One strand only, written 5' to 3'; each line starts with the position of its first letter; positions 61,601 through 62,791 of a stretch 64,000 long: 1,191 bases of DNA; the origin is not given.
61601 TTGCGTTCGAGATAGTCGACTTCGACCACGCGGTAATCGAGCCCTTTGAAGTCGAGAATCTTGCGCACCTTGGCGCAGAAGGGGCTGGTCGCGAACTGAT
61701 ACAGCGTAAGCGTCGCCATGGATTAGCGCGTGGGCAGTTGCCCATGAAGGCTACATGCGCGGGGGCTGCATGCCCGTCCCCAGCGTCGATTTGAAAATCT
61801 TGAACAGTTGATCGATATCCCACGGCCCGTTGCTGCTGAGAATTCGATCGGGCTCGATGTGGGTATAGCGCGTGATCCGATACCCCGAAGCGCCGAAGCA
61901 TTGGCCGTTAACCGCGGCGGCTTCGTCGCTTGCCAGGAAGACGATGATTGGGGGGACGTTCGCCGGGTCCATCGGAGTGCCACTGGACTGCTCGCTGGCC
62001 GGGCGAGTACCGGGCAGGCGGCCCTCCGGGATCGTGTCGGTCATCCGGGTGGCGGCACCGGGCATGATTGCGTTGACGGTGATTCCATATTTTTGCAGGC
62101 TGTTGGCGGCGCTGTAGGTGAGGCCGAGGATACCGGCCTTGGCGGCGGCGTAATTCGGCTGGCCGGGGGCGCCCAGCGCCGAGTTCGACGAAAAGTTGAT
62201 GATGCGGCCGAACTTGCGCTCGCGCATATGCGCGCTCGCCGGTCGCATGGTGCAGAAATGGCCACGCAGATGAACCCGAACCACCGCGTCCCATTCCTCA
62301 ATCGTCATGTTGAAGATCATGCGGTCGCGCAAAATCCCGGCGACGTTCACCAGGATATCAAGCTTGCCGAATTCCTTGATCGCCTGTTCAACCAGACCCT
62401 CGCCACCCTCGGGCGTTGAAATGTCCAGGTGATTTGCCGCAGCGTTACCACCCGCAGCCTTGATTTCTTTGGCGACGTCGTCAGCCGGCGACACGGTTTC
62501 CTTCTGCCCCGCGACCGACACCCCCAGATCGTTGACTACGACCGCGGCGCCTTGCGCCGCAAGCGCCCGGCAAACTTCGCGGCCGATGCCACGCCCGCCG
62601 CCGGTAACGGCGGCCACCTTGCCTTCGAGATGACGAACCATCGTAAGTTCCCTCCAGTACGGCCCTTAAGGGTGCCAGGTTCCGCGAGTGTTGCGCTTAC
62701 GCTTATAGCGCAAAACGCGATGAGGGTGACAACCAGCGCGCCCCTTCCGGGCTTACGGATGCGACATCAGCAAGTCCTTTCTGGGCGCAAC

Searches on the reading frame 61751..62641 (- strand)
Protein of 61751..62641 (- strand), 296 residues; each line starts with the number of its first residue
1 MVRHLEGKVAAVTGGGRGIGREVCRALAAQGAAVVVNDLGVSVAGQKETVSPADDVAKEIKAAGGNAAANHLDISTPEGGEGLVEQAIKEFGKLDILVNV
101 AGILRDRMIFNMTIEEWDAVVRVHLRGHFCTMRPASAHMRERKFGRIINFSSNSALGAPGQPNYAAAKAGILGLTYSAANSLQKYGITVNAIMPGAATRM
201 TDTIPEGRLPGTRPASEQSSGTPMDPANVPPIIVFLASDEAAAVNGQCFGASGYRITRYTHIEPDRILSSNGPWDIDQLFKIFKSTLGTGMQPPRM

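Call 52: find_encoding_contigs(protein=window:61751-62641:-, flank=10000, max_places=2)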
Protein window:61751-62641:- (296 aa): 23 contigs read that carry it; 2 places shown.
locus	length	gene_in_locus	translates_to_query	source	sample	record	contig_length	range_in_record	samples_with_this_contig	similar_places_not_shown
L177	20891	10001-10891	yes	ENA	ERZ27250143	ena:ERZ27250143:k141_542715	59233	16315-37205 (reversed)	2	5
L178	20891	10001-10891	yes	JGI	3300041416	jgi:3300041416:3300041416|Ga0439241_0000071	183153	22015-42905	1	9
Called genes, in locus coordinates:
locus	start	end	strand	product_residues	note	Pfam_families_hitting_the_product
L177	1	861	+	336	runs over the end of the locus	PF00389:2-Hacid_dh (weak), PF02826:2-Hacid_dh_C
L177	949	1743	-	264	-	PF00378:ECH_1, PF16113:ECH_2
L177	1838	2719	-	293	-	PF00561:Abhydrolase_1, PF12697:Abhydrolase_6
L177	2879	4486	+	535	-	PF01565:FAD_binding_4, PF02913:FAD-oxidase_C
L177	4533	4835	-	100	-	PF01883:FeS_assembly_P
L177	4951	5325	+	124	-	PF13428:TPR_14 (faint), PF00515:TPR_1 (faint), PF07719:TPR_2 (weak), PF13424:TPR_12 (weak), PF13431:TPR_17 (faint), PF13432:TPR_16 (weak), PF13176:TPR_7 (faint), PF14559:TPR_19, +2 more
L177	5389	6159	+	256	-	PF00106:adh_short, PF08659:KR, PF13561:adh_short_C2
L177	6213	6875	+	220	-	PF07110:EthD (faint)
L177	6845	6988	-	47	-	-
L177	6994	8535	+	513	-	PF02446:Glyco_hydro_77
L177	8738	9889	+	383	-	-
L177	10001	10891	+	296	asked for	PF00106:adh_short, PF08659:KR, PF13561:adh_short_C2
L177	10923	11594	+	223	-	PF00462:Glutaredoxin (weak), PF13417:GST_N_3, PF13409:GST_N_2, PF13410:GST_C_2 (weak)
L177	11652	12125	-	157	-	PF04892:VanZ-LLP1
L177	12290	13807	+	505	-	PF00479:G6PD_N, PF02781:G6PD_C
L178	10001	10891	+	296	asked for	PF00106:adh_short, PF08659:KR, PF13561:adh_short_C2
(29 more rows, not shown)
